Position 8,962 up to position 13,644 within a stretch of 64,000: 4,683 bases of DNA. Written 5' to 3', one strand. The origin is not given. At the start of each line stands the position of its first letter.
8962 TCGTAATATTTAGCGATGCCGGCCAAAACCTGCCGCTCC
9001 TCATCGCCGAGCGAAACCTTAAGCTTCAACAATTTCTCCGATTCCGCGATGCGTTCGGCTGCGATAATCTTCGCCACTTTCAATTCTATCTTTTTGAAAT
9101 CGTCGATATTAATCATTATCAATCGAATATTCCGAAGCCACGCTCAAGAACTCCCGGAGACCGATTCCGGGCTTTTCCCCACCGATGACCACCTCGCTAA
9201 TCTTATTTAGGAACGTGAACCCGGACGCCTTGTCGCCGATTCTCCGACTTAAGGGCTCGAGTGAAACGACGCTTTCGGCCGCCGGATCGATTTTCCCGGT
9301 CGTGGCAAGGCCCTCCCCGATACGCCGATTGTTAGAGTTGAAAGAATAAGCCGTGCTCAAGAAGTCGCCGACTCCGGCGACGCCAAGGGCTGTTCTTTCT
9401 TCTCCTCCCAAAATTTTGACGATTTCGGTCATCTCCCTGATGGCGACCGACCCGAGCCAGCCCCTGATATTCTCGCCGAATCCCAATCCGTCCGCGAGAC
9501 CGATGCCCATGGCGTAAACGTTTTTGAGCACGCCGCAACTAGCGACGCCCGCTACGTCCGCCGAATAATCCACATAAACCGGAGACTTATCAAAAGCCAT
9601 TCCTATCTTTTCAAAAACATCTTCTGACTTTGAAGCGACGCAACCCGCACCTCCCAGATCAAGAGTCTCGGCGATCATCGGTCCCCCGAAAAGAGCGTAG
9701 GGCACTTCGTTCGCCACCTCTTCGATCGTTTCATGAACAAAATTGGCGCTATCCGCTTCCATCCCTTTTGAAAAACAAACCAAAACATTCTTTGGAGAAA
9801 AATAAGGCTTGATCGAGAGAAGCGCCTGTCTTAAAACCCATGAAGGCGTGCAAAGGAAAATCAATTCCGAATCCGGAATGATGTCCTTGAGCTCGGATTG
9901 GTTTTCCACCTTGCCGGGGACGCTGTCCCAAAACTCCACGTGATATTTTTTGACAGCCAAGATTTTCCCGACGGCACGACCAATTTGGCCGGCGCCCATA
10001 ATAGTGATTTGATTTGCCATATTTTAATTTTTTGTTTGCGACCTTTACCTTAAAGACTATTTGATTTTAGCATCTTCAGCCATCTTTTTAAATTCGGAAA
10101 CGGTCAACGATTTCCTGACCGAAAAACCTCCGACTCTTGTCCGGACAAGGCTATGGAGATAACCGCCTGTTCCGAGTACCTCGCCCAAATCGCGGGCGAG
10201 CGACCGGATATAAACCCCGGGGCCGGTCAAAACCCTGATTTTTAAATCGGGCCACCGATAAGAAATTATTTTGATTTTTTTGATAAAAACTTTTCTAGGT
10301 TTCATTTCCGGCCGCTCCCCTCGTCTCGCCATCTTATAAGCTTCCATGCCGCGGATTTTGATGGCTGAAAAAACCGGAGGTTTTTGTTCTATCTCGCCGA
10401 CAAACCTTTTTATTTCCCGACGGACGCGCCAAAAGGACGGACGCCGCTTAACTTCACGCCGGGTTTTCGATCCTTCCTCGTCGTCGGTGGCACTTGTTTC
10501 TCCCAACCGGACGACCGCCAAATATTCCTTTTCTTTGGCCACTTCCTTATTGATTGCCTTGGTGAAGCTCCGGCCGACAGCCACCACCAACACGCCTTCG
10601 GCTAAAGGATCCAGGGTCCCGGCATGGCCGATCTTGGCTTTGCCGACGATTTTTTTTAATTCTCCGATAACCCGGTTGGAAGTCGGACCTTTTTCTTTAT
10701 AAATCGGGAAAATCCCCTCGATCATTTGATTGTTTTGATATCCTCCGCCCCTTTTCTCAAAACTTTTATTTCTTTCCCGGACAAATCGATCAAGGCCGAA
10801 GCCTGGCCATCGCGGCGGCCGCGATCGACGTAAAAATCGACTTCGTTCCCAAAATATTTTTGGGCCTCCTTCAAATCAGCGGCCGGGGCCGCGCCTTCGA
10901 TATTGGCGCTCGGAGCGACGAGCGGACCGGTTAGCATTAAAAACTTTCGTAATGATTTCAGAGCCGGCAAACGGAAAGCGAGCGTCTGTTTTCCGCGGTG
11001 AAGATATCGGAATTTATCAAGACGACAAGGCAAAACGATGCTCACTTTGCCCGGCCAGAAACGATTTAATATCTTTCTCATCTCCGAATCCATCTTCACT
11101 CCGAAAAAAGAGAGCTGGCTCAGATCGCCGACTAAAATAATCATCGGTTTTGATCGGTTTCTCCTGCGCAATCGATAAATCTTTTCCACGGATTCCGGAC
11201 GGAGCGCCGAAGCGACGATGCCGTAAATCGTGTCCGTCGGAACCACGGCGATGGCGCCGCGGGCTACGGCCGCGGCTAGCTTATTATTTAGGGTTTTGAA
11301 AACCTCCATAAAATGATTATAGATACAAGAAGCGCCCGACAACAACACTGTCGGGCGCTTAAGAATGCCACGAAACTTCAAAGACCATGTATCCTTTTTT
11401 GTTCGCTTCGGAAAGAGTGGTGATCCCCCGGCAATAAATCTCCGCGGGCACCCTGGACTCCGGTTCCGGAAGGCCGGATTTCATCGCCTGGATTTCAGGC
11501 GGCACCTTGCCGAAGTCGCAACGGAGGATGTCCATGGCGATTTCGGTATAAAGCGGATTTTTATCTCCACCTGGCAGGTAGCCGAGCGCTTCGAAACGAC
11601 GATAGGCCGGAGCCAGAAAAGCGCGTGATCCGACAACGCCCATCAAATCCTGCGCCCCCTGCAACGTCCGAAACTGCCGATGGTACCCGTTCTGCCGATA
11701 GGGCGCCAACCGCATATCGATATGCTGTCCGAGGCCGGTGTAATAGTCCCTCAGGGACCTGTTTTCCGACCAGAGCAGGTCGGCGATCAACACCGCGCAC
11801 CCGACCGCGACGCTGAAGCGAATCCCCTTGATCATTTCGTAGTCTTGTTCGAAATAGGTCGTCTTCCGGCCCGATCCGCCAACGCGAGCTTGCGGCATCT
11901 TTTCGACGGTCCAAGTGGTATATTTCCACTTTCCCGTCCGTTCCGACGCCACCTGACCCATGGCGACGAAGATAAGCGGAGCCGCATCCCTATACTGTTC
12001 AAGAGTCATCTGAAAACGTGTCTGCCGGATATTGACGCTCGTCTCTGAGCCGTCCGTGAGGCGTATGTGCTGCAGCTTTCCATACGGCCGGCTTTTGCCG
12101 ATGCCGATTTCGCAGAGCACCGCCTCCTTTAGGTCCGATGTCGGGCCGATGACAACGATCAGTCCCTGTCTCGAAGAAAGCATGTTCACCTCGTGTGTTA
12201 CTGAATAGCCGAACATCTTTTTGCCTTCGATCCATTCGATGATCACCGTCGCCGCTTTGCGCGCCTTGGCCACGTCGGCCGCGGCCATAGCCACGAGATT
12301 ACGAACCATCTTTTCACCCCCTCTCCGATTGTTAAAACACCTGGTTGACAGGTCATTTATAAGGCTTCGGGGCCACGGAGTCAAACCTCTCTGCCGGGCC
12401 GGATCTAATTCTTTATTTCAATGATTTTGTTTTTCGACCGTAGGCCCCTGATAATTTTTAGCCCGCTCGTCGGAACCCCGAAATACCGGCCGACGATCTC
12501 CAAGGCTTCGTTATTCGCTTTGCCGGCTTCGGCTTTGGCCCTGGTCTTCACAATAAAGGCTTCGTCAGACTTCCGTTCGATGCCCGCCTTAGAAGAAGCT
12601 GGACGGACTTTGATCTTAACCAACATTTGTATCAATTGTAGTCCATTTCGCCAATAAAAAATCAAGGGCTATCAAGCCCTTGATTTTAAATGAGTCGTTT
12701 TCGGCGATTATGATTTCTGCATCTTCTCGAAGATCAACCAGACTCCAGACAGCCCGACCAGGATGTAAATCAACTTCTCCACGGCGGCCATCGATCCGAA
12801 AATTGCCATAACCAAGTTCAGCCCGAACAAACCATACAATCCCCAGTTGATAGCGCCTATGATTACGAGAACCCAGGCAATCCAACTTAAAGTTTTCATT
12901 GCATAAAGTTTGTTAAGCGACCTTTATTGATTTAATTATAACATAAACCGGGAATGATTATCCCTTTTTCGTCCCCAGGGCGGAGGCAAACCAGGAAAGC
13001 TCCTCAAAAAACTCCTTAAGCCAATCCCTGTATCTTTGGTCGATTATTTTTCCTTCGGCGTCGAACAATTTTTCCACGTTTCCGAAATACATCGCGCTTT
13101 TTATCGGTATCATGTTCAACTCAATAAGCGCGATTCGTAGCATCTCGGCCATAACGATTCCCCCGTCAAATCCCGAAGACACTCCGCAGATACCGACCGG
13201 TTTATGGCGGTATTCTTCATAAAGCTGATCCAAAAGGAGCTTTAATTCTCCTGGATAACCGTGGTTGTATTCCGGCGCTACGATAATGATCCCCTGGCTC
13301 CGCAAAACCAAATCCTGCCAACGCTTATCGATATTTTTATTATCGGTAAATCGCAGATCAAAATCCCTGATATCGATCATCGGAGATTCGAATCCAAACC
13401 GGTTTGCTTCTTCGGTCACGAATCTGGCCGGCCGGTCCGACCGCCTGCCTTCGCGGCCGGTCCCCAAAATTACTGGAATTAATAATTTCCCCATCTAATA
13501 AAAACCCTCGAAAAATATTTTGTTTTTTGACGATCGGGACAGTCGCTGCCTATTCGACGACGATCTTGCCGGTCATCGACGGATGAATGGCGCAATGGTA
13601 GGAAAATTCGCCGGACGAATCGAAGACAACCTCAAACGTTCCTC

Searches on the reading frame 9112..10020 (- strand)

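Call 77: search_protein_families(library=pfam, proteins=[window:9112-10020:-], max_evalue=0.00001)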
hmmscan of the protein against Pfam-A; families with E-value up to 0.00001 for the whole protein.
window:9112-10020:- (303 aa): 3 families
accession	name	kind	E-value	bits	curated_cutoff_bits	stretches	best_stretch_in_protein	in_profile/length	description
PF07479.19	NAD_Gly3P_dh_C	-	3.6e-25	89.3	25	1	155-255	1-108/142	NAD-dependent glycerol-3-phosphate dehydrogenase C-terminus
PF01210.29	NAD_Gly3P_dh_N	-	6.5e-15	55.9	23.1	1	34-120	53-140/158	NAD-dependent glycerol-3-phosphate dehydrogenase N-terminus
PF02558.23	ApbA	-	4e-06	27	22.2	0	46-90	62-106/150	Ketopantoate reductase PanE/ApbA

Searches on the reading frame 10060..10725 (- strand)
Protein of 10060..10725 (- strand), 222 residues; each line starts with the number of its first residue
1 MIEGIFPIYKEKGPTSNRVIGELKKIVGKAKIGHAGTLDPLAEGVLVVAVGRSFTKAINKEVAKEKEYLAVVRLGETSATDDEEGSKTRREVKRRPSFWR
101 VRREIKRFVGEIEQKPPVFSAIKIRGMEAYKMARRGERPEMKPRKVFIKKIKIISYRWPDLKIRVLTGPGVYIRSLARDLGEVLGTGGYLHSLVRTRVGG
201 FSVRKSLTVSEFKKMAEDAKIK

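Call 77: search_protein_families(library=pfam, proteins=[window:10060-10725:-], max_evalue=0.00001)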
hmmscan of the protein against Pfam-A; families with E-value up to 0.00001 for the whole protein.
window:10060-10725:- (222 aa): 2 families
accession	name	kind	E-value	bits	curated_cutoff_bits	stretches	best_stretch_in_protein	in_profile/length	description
PF01509.24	TruB_N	-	1.1e-43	149.6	27.3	1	24-173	1-149/149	TruB family pseudouridylate synthase (N terminal domain)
PF16198.10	TruB_C_2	-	1.3e-08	35.2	29.3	1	174-216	1-43/66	tRNA pseudouridylate synthase B C-terminal domain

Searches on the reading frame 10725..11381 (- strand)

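Call 77: search_protein_families(library=pfam, proteins=[window:10725-11381:-], max_evalue=0.00001)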
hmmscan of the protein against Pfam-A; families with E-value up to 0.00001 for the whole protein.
window:10725-11381:- (219 aa): 1 family
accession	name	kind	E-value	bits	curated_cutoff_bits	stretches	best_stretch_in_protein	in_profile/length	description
PF01300.24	Sua5_yciO_yrdC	-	6.5e-43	146.7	25.1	1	39-211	3-178/178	Telomere recombination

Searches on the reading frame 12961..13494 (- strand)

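Call 77: search_protein_families(library=pfam, proteins=[window:12961-13494:-], max_evalue=0.00001)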
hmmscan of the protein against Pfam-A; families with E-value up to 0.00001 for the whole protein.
window:12961-13494:- (178 aa): 1 family
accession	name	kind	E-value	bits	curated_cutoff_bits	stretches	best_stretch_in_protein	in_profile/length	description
PF03358.20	FMN_red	-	6.1e-25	88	24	1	7-139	4-149/152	NADPH-dependent FMN reductase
